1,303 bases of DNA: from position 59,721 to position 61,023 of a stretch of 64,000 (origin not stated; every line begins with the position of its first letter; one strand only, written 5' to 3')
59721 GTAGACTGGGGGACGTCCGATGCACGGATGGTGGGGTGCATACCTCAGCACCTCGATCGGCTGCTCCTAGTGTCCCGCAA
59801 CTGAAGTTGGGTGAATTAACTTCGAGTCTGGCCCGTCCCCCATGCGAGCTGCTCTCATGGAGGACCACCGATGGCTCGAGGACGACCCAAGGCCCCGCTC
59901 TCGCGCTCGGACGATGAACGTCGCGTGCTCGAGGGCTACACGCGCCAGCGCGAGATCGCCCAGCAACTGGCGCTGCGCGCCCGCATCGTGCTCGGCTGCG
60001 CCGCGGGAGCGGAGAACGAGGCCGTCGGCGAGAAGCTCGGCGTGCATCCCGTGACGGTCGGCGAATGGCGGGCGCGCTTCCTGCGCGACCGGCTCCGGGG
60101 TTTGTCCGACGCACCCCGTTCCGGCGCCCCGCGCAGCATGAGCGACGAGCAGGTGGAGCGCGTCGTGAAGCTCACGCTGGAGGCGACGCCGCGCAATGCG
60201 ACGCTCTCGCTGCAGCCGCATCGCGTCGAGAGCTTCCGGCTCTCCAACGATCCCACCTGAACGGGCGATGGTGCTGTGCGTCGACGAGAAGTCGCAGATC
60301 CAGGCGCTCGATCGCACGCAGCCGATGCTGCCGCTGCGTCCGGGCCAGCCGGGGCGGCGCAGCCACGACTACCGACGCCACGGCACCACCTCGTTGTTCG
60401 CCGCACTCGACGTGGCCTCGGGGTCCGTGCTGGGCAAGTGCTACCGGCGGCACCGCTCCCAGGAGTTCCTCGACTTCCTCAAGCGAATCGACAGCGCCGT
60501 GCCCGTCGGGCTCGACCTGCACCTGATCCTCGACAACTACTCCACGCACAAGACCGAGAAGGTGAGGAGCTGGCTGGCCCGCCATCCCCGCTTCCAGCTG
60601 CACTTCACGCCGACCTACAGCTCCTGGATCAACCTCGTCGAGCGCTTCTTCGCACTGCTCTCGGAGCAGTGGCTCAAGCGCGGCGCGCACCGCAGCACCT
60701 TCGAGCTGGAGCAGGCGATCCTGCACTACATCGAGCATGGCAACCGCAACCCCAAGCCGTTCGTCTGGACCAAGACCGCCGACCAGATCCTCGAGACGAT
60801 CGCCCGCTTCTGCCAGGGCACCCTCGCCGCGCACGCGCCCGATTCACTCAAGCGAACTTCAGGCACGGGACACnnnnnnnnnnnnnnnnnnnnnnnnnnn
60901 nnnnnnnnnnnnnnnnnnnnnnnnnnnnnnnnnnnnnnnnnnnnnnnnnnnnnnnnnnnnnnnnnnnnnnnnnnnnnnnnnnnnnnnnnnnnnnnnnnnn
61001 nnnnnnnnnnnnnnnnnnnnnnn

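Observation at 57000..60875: Lower-GC ~2.8 kb islet with two secreted-protein genes, bounded on the right by an IS630 element and carrying a xenolog-like copy of a gene 30 kb upstream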

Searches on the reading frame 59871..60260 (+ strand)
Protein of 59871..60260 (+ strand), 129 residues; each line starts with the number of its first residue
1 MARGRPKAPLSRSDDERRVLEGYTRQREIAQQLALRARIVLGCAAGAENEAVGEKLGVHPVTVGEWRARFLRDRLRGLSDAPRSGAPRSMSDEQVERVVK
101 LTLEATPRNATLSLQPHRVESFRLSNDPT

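Call 6: search_protein_families(library=pfam, proteins=[window:59871-60257:+], max_evalue=0.01)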
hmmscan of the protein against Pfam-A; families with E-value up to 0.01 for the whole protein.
window:59871-60257:+ (129 aa): 5 families
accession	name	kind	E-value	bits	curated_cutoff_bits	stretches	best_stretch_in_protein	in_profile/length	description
PF13565.12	HTH_32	-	5.9e-10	40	33.7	1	62-111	1-46/73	Homeodomain-like domain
PF13551.12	HTH_29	-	7.4e-07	29.6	28.1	1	36-94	1-62/64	Winged helix-turn helix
PF13384.12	HTH_23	-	1.6e-06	28.2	24.6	1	33-78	4-49/50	Homeodomain-like domain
PF13518.12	HTH_28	-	1.4e-05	25.5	25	1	36-85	2-51/52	Helix-turn-helix domain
PF01527.26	HTH_Tnp_1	-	0.0015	19.2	24.1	0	36-73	12-49/75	Transposase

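Call 18: search_protein_families(library=ncbifam, proteins=[window:59871-60257:+], max_evalue=0.1)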
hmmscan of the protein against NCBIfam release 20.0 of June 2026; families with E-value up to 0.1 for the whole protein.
window:59871-60257:+ (129 aa): 4 families
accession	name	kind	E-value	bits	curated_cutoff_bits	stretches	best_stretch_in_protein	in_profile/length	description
NF033545.0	transpos_IS630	equivalog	3.4e-14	53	100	1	36-112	2-78/299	IS630 family transposase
NF033577.2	transpos_IS481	equivalog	0.00039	20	224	1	45-105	12-74/284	IS481 family transposase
TIGR04221.1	SecA2_Mycobac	equivalog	0.066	11.4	725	1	29-88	478-536/762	accessory Sec system translocase SecA2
NF006900.1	PRK09390.1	equivalog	0.086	12.4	255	0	27-71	137-182/203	response regulator FixJ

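Call 77: find_encoding_contigs(protein=window:59871-60260:+, flank=3000, max_places=10)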
Protein window:59871-60260:+ (129 aa): 3 contigs read that carry it; 3 places shown.
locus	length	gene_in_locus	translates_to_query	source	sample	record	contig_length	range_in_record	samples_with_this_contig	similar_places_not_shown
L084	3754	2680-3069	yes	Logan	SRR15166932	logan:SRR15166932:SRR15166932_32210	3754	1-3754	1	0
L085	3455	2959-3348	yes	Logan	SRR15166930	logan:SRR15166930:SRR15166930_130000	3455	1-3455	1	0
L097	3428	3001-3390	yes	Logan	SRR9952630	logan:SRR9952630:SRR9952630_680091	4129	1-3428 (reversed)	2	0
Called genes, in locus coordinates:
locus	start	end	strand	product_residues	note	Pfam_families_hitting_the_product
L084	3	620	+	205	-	?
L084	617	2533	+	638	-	-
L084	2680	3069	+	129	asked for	PF13384:HTH_23 (weak), PF13551:HTH_29 (weak), PF13565:HTH_32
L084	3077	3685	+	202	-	PF13358:DDE_3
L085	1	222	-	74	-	?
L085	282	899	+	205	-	-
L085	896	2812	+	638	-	-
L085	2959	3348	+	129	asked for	PF13384:HTH_23 (weak), PF13551:HTH_29 (weak), PF13565:HTH_32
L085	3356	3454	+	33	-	?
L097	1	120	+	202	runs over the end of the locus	PF00300:His_Phos_1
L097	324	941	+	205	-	-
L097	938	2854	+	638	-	-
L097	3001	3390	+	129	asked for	PF13384:HTH_23 (weak), PF13551:HTH_29 (weak), PF13565:HTH_32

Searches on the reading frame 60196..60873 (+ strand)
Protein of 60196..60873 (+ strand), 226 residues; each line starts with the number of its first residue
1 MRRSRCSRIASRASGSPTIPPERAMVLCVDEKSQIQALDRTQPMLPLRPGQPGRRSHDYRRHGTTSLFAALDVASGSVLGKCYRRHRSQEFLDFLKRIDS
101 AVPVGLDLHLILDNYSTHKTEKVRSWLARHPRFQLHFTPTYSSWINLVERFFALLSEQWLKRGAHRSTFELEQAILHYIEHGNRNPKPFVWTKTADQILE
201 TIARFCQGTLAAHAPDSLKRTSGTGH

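Call 6: search_protein_families(library=pfam, proteins=[window:60196-60873:+], max_evalue=0.01)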
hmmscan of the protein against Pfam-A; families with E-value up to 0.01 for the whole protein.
window:60196-60873:+ (226 aa): 1 family
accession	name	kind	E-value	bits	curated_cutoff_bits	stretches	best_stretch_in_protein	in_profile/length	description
PF13358.12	DDE_3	-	9e-24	84.4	28.6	1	26-168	2-142/146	DDE superfamily endonuclease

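Call 18: search_protein_families(library=ncbifam, proteins=[window:60262-60873:+], max_evalue=0.1)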
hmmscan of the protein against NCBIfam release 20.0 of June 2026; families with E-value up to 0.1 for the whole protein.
window:60262-60873:+ (204 aa): 3 families
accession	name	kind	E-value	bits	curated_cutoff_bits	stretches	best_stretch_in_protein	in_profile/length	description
NF033545.0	transpos_IS630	equivalog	8.3e-48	163.3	100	1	3-158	145-296/299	IS630 family transposase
NF033577.2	transpos_IS481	equivalog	2.3e-09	37.2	224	1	36-162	144-268/284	IS481 family transposase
NF033516.0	transpos_IS3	equivalog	4.1e-05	23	160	1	41-161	231-352/369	IS3 family transposase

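Call 52: search_dna_similar(query=window:60262-60873:+, collection=plasmids, mode=protein, max_rows=8)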
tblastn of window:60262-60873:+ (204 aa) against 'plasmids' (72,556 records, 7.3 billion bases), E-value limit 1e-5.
Records with a match: 2576; places in all: 4251; records where one place covers at least 80% of the query: 745.
Best place of each record, by identity: 60-80% 271; <60% 2305.
By first word of the organism name: Klebsiella 525; Salmonella 403; Escherichia 195; Streptomyces 183; Shigella 118; Rhizobium 104; Sinorhizobium 101; Citrobacter 96; Enterobacter 84; Bradyrhizobium 79; and 126 more.
By predicted mobility (MOB-suite, as given by PLSDB): conjugative 1323; non-mobilizable 793; mobilizable 460.
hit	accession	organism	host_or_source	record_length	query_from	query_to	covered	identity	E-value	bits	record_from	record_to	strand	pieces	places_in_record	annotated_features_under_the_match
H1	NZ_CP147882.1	Roseomonas mucosa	cell culture,Styx glacier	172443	2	204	100%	63.5%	4e-83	275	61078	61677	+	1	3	IS630 family transposase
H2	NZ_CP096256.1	Bradyrhizobium barranii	Glycine max cv. AC Glengarry,Cell ...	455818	2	204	100%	63.5%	2e-82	273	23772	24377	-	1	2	IS630 family transposase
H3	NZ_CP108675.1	Streptomyces sp. NBC_01022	-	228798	2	184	90%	69.4%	2e-80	267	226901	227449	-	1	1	IS630 family transposase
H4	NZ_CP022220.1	Bradyrhizobium guangxiense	peanut,cell culture,roots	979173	2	204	100%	62.1%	2e-81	270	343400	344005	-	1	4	none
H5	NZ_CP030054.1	Bradyrhizobium guangzhouense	Arachis hypogaea,Microbe,nodule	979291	2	204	100%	62.1%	2e-81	270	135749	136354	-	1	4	none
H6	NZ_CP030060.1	Bradyrhizobium sp. CCBAU 53351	Arachis hypogaea,Microbe,nodule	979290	2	204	100%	62.1%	2e-81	270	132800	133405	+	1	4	none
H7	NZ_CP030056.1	Bradyrhizobium sp. CCBAU 53340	Arachis hypogaea,Microbe,nodule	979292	2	204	100%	62.1%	2e-81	270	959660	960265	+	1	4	none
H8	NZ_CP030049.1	Bradyrhizobium sp. CCBAU 53338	Arachis hypogaea,Microbe,nodule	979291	2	204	100%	62.1%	2e-81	270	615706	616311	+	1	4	none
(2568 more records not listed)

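Call 53: get_annotated_region(hit=H1, flank=900)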
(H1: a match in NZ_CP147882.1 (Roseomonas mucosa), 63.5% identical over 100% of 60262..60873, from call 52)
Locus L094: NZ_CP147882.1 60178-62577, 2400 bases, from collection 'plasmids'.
description: Roseomonas mucosa strain GlSt084 plasmid p2, complete sequence
organism: Roseomonas mucosa (NCBI taxid 207340)
taxonomy: Bacteria; Pseudomonadota; Alphaproteobacteria; Rhodospirillales; Acetobacteraceae; Roseomonas; Roseomonas mucosa
host: -; source: cell culture,Styx glacier; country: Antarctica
typing (MOB-suite, as given by PLSDB): non-mobilizable
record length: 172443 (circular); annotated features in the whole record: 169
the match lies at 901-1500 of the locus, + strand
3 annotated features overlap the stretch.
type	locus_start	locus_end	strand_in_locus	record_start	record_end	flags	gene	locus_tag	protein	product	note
CDS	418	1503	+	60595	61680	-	-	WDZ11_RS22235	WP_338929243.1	IS630 family transposase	-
CDS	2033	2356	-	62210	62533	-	-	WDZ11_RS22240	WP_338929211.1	HU family DNA-binding protein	GO:0030261 - chromosome condensation [Evidence IEA]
CDS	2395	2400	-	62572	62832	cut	-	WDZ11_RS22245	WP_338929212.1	hypothetical protein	-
